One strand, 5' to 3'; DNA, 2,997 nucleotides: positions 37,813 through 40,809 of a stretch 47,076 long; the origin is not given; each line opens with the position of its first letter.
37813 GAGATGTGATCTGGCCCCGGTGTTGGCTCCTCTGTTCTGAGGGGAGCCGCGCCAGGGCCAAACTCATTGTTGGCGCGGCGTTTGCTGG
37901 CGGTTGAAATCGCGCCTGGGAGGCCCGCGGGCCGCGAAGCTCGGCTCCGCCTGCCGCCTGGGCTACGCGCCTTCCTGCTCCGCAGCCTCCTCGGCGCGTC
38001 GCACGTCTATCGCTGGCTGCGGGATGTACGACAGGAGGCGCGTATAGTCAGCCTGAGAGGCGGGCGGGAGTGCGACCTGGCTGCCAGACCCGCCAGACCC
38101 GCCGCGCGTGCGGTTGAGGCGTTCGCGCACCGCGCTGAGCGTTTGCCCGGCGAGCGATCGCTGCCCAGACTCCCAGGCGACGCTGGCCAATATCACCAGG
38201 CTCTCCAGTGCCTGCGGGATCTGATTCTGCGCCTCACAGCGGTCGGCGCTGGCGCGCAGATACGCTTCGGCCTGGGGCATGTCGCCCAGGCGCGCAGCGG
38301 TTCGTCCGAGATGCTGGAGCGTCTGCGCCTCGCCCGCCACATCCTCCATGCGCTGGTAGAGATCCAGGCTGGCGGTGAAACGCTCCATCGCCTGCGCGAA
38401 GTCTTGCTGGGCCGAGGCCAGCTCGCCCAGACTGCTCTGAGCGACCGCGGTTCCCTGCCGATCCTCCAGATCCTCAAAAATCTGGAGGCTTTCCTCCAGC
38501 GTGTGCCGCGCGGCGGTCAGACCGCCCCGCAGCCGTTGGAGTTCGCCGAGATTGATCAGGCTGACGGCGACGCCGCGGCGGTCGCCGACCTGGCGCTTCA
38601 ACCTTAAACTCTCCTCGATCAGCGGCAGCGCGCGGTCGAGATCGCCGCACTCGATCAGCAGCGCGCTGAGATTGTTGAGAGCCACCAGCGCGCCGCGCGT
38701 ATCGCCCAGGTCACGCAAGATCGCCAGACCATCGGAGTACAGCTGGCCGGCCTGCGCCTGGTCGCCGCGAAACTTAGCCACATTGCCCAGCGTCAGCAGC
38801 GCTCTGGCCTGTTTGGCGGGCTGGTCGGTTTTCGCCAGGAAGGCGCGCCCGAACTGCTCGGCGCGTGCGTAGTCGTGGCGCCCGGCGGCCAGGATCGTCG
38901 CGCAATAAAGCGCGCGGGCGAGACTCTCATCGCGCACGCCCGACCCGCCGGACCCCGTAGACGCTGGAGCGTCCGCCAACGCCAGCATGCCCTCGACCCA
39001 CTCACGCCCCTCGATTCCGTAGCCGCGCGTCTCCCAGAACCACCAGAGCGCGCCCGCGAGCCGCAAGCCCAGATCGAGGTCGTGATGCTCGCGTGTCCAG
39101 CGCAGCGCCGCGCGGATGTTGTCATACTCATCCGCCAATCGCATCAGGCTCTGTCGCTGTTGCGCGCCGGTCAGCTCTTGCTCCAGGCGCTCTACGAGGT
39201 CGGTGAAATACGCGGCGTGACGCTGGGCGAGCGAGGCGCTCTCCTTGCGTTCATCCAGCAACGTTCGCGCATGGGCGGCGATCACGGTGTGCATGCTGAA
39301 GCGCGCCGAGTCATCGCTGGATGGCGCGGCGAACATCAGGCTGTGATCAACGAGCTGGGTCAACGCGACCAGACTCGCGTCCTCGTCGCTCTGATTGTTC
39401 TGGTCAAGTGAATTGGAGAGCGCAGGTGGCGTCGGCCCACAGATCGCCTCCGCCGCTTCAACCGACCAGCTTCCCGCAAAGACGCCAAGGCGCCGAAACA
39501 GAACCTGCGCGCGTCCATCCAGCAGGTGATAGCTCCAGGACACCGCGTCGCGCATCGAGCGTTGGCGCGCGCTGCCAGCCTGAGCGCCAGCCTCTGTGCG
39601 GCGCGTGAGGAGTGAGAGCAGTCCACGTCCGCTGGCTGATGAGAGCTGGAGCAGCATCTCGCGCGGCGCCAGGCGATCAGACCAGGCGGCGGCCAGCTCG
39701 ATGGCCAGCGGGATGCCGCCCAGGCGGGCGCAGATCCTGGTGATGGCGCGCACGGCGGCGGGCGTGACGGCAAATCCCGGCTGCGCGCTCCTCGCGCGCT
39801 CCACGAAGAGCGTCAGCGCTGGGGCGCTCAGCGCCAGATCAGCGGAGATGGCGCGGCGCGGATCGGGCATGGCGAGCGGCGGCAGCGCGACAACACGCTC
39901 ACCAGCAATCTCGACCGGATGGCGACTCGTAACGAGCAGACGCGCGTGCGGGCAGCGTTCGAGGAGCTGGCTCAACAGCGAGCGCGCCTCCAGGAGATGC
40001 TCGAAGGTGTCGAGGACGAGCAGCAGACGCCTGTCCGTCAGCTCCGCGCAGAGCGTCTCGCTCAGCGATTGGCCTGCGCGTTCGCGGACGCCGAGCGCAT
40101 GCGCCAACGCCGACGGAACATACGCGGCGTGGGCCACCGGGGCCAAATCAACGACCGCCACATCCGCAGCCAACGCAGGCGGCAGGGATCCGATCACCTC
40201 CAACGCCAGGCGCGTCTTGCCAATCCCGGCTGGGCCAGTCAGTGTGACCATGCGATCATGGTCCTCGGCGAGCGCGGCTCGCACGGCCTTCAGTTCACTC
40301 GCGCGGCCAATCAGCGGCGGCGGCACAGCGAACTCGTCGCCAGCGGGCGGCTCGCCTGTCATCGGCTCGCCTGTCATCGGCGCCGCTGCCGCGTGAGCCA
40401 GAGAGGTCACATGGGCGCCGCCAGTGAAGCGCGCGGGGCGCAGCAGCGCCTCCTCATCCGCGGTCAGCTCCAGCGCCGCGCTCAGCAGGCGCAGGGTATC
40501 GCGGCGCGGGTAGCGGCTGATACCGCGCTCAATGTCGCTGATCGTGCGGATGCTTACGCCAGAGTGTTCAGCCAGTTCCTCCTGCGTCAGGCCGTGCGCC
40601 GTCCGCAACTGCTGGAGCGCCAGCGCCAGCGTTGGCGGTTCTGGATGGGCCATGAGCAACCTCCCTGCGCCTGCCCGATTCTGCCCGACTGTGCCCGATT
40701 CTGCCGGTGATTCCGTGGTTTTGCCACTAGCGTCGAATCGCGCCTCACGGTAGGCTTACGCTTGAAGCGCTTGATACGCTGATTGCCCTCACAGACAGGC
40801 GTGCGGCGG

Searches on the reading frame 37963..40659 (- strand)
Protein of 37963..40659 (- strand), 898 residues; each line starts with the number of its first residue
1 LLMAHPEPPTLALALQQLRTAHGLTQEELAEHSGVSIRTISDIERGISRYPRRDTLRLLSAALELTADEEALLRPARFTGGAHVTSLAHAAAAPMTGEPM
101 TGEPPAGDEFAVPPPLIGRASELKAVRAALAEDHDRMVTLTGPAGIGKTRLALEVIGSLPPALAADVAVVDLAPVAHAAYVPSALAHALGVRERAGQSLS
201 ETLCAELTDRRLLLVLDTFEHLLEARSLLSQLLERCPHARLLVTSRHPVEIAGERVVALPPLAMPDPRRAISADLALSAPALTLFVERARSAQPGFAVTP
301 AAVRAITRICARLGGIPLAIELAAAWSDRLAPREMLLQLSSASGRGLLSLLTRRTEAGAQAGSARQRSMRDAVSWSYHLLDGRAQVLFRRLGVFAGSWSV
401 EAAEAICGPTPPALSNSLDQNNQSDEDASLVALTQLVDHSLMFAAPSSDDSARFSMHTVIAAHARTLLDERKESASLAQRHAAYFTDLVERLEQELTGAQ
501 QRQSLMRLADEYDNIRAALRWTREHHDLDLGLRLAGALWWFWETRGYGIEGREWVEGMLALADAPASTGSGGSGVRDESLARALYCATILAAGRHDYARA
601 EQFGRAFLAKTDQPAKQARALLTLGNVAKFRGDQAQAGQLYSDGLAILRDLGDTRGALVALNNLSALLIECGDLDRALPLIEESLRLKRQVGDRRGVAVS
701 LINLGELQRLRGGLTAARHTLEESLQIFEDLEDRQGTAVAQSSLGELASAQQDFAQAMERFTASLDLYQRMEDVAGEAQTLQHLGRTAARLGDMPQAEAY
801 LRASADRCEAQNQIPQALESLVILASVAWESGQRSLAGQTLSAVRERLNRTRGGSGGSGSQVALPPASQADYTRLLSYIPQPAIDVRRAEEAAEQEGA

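Call 45: search_protein_families(library=pfam, proteins=[window:37963-40659:-], max_evalue=0.0001)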
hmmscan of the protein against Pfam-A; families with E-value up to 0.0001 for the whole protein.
window:37963-40659:- (898 aa): 10 families
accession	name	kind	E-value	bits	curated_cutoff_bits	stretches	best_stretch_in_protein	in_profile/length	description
PF13424.12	TPR_12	-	7.2e-23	81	30.1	3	658-729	3-76/77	Tetratricopeptide repeat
PF01381.28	HTH_3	-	1.5e-14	54.2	23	1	15-69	1-54/55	Helix-turn-helix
PF17874.7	TPR_MalT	-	1.7e-10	41.2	45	1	590-760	10-183/336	MalT-like TPR region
PF13560.12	HTH_31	-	1.8e-10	41.4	27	1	11-72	2-63/64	Helix-turn-helix domain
PF13374.12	TPR_10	-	5.6e-09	36.2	27.5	0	659-691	3-35/42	Tetratricopeptide repeat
PF13401.12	AAA_22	-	2.8e-07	31.3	27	1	133-233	3-108/130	AAA domain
PF13191.12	AAA_16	-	3.2e-06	28.2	32.6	1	115-224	1-146/167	AAA ATPase domain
PF13181.12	TPR_8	-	4.1e-06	27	25.7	0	660-690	3-33/34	Tetratricopeptide repeat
PF12844.13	HTH_19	-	1.4e-05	25.3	30.2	1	15-68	4-56/64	Helix-turn-helix domain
PF14938.12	SNAP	-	5.6e-05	23.2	25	0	716-801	92-178/282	Soluble NSF attachment protein, SNAP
